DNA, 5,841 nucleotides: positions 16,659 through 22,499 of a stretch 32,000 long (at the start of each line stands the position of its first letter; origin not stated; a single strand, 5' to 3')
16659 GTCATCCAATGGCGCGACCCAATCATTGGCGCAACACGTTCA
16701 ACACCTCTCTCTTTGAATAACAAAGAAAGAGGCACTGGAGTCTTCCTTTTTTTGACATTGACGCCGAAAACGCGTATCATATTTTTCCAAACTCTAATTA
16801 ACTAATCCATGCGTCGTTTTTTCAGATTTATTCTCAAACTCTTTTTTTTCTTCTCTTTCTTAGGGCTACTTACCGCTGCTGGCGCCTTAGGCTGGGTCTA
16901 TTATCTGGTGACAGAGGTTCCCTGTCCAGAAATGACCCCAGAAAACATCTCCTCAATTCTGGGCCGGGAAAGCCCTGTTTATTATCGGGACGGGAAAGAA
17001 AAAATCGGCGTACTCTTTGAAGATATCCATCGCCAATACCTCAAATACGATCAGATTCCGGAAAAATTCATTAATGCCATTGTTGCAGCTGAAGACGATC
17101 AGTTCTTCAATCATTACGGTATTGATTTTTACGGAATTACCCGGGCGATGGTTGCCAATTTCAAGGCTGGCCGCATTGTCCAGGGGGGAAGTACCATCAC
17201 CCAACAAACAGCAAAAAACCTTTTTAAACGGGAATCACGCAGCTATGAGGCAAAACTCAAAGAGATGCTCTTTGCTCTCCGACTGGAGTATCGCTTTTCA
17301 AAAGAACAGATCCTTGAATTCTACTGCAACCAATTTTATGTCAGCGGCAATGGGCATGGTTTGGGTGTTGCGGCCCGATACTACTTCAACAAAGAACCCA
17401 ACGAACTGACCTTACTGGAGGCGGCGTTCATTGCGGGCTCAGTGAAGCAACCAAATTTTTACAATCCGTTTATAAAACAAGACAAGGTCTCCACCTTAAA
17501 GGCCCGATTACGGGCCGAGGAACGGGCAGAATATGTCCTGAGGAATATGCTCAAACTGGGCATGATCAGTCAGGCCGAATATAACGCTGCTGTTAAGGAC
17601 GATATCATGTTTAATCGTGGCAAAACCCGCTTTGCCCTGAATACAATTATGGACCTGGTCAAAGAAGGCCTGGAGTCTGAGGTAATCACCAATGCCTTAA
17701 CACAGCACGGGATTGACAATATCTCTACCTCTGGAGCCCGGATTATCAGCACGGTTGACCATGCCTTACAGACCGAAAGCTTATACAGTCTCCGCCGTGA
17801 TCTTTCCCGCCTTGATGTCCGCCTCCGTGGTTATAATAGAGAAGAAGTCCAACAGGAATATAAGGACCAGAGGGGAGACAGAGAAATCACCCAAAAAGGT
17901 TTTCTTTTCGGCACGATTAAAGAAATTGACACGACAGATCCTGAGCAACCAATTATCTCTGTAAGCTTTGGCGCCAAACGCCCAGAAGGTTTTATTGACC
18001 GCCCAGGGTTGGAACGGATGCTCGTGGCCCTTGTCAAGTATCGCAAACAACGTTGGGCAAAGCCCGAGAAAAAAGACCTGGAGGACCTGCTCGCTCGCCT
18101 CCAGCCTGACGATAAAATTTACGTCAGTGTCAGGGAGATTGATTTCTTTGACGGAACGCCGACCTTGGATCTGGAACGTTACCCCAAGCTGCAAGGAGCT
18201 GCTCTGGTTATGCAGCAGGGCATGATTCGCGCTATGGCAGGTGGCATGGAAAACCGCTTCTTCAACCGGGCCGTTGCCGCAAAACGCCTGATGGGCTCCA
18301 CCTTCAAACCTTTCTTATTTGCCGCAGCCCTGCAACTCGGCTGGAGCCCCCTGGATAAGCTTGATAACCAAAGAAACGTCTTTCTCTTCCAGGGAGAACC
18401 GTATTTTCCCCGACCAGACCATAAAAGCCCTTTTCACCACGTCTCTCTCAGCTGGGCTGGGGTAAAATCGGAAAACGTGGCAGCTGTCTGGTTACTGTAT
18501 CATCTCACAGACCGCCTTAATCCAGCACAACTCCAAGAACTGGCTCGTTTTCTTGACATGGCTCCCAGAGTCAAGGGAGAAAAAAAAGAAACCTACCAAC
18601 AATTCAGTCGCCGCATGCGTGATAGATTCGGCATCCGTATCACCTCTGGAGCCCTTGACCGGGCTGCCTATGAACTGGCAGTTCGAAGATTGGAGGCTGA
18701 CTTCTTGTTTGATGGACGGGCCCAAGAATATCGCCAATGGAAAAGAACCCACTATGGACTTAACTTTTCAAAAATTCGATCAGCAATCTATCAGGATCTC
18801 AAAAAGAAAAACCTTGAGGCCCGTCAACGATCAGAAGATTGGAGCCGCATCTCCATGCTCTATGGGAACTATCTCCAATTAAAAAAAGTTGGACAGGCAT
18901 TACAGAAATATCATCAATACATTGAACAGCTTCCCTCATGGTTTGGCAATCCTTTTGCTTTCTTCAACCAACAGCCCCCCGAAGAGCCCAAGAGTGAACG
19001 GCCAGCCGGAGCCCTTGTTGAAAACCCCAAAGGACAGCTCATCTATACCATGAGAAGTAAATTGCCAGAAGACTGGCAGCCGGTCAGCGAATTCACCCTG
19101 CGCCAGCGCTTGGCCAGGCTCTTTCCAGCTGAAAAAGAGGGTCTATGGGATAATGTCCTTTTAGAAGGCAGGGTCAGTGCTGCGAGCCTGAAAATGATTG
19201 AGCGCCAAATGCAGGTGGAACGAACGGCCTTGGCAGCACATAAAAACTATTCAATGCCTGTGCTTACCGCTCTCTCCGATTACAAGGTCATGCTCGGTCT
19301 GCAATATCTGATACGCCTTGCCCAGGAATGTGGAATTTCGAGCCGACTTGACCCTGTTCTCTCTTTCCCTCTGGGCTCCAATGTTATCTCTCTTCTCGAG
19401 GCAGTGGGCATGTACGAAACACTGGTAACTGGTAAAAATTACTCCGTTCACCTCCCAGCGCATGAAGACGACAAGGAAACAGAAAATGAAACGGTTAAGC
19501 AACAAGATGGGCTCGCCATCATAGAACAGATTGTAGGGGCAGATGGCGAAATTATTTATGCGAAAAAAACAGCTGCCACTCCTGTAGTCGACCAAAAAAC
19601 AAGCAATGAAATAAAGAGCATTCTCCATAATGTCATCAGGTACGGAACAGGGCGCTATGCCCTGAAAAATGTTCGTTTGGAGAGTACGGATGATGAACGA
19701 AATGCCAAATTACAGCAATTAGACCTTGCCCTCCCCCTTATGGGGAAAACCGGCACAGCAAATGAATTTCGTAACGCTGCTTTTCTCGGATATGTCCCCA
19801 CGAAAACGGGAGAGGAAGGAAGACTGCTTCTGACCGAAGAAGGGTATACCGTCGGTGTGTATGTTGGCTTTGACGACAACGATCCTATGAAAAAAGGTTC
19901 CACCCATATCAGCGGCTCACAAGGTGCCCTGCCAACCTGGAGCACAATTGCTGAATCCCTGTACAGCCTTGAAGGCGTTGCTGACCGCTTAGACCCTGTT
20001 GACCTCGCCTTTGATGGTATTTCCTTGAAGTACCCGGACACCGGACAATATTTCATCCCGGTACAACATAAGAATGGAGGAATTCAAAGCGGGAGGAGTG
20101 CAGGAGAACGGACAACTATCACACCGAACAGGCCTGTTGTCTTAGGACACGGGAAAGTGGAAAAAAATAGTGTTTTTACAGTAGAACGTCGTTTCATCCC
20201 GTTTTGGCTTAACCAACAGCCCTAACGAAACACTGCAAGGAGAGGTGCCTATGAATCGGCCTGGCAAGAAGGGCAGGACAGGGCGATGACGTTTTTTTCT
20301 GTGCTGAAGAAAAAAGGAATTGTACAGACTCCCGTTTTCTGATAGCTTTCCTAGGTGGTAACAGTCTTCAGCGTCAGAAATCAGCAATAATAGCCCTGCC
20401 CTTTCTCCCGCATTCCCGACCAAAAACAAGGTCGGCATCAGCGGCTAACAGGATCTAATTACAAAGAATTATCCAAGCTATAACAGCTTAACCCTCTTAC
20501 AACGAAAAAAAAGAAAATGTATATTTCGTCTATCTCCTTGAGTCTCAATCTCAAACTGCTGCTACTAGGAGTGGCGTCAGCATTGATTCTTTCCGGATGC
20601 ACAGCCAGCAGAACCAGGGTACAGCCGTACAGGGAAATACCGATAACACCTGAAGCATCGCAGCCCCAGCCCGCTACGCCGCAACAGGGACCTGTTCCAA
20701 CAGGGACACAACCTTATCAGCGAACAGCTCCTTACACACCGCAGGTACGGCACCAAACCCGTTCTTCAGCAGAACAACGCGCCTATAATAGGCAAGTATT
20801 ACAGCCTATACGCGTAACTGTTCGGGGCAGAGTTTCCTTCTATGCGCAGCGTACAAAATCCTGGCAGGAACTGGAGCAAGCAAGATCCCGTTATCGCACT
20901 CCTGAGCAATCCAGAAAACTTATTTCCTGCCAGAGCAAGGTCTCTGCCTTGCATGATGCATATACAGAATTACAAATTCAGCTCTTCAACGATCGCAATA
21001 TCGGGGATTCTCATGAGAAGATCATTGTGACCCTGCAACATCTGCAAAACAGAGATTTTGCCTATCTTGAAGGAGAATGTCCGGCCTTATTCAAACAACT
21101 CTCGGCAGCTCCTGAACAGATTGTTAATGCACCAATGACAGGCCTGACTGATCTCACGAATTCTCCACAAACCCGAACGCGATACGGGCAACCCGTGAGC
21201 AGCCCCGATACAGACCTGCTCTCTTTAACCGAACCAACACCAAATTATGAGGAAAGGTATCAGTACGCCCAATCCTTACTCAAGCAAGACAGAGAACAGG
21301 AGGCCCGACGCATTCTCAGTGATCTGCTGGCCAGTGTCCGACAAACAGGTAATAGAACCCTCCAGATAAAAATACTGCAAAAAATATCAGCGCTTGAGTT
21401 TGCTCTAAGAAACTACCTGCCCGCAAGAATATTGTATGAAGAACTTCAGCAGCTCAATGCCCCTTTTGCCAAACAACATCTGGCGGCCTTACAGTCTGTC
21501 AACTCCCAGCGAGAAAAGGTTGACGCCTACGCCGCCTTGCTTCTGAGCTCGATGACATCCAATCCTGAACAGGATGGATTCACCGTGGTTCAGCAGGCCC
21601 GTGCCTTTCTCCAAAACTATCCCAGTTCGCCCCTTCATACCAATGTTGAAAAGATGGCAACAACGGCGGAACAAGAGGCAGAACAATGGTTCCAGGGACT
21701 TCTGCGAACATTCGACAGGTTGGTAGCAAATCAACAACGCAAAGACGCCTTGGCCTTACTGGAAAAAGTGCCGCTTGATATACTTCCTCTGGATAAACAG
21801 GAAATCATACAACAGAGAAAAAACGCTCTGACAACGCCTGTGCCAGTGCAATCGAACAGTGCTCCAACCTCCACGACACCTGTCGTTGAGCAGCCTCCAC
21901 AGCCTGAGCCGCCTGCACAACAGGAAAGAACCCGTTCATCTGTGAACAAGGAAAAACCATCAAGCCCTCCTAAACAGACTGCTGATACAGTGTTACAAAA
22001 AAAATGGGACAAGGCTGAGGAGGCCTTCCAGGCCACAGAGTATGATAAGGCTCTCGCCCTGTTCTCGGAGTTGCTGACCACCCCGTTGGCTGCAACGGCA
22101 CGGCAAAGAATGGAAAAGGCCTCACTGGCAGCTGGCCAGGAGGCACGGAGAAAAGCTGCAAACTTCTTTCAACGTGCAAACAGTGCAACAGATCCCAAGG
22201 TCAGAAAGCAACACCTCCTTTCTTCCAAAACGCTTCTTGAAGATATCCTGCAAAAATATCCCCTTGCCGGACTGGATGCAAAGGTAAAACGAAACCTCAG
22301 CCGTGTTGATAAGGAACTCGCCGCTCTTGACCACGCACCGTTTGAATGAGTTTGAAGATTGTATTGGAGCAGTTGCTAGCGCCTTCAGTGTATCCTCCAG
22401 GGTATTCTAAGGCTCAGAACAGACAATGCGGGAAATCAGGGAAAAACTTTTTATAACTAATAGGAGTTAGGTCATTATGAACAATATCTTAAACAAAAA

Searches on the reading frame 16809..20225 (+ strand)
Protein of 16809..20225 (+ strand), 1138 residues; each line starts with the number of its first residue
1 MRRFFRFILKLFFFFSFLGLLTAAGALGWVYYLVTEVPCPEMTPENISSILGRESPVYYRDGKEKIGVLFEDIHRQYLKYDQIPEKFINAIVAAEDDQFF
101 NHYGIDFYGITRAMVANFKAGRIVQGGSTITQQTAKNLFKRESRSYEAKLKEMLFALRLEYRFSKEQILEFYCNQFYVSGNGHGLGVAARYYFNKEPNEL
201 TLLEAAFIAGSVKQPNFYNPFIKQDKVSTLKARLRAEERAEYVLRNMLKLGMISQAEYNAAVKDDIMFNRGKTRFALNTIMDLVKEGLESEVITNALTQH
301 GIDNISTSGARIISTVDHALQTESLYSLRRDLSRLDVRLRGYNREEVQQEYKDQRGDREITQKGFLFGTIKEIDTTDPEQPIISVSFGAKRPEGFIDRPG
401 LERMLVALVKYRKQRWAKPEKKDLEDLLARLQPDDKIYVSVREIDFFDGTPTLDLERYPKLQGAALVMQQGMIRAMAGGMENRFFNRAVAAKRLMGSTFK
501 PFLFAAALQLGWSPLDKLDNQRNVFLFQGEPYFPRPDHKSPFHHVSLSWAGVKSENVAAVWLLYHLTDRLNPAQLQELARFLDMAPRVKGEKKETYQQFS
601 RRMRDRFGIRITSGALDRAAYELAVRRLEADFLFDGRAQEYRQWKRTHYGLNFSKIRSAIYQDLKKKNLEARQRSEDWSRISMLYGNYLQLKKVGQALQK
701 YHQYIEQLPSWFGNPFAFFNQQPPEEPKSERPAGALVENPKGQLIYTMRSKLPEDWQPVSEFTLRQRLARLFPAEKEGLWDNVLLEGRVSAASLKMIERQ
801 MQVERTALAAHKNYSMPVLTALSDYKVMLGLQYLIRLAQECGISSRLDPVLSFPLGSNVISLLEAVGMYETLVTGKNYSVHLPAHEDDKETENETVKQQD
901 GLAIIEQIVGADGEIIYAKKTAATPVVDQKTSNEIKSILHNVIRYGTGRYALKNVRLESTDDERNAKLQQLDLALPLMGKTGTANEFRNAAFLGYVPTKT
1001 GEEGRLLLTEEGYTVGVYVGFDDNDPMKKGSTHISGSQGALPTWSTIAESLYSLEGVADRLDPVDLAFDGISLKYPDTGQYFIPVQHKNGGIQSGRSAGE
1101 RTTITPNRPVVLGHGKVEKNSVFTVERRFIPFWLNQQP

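Call 51: search_protein_families(library=ncbifam, proteins=[window:16809-20225:+])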
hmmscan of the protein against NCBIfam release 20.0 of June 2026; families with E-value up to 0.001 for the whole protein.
window:16809-20225:+ (1138 aa): 13 families
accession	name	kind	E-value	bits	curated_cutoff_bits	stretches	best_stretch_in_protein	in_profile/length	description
TIGR02074.1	PBP_1a_fam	subfamily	4e-108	362.5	508.75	2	74-568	1-369/535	PBP1A family penicillin-binding protein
NF051885.1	tranpepglycosPbpC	equivalog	1.8e-73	248.2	900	3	77-275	77-259/632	multimodular transpeptidase-transglycosylase PbpC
TIGR02071.1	PBP_1b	equivalog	3.1e-68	230.6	717.75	3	66-338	136-398/729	penicillin-binding protein 1B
NF008643.0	PRK11636.1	equivalog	1.7e-55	188.7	1263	1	56-512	49-480/850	peptidoglycan glycosyltransferase/peptidoglycan DD-transpeptidase MrcA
TIGR02073.1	PBP_1c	equivalog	1.3e-54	186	494.2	2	73-269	31-218/728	penicillin-binding protein 1C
NF007061.0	PRK09506.1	equivalog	7.1e-47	159.7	1120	2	75-319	211-443/825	bifunctional glycosyl transferase/transpeptidase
NF011423.0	PRK14850.1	equivalog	1.9e-44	152.2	1275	1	74-339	156-409/764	penicillin-binding protein 1b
NF038272.1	strep_PBP1A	exception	2.1e-41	142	1075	1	14-323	15-307/658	penicillin-binding protein PBP1A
NF038276.1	strep_PBP2A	exception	3.1e-40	138.1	1100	1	51-322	74-330/716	penicillin-binding protein PBP2A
NF038274.1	strep_PBP1B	exception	9.3e-39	133.3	1225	2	5-266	11-278/745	penicillin-binding protein PBP1B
TIGR02070.1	mono_pep_trsgly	equivalog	1.2e-38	132.8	182.65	1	71-228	51-207/224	monofunctional biosynthetic peptidoglycan transglycosylase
NF010008.0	PRK13481.1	equivalog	1.7e-32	112.8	270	1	75-263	80-265/269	glycosyltransferase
NF008414.0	PRK11240.1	equivalog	3.1e-29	101.6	1121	1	72-268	61-247/774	peptidoglycan glycosyltransferase PbpC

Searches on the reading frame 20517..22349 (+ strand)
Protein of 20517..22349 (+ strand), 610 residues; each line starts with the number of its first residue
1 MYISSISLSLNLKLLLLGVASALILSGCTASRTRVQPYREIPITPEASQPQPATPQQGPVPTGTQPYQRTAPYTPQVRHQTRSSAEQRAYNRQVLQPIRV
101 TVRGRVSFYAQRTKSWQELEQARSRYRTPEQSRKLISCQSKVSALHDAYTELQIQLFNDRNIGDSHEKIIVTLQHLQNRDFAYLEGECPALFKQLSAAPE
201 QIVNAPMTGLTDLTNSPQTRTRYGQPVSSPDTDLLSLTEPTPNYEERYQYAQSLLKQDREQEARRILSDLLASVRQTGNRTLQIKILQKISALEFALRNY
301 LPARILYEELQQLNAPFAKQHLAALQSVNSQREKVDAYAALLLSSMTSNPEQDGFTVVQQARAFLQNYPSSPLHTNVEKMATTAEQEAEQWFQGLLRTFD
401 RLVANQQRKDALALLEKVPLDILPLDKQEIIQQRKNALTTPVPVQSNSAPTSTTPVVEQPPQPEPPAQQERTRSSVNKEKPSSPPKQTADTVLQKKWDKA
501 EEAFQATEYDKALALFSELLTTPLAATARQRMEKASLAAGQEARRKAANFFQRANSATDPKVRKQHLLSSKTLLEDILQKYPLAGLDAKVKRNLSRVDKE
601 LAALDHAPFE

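Call 51: search_protein_families(library=ncbifam, proteins=[window:20517-22349:+])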
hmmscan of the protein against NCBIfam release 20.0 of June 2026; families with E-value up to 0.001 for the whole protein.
window:20517-22349:+ (610 aa): 1 family
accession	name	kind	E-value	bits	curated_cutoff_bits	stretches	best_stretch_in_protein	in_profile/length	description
NF041881.1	PTPDL_fam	equivalog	0.00079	18.6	200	1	357-403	90-136/339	PTPDL family protein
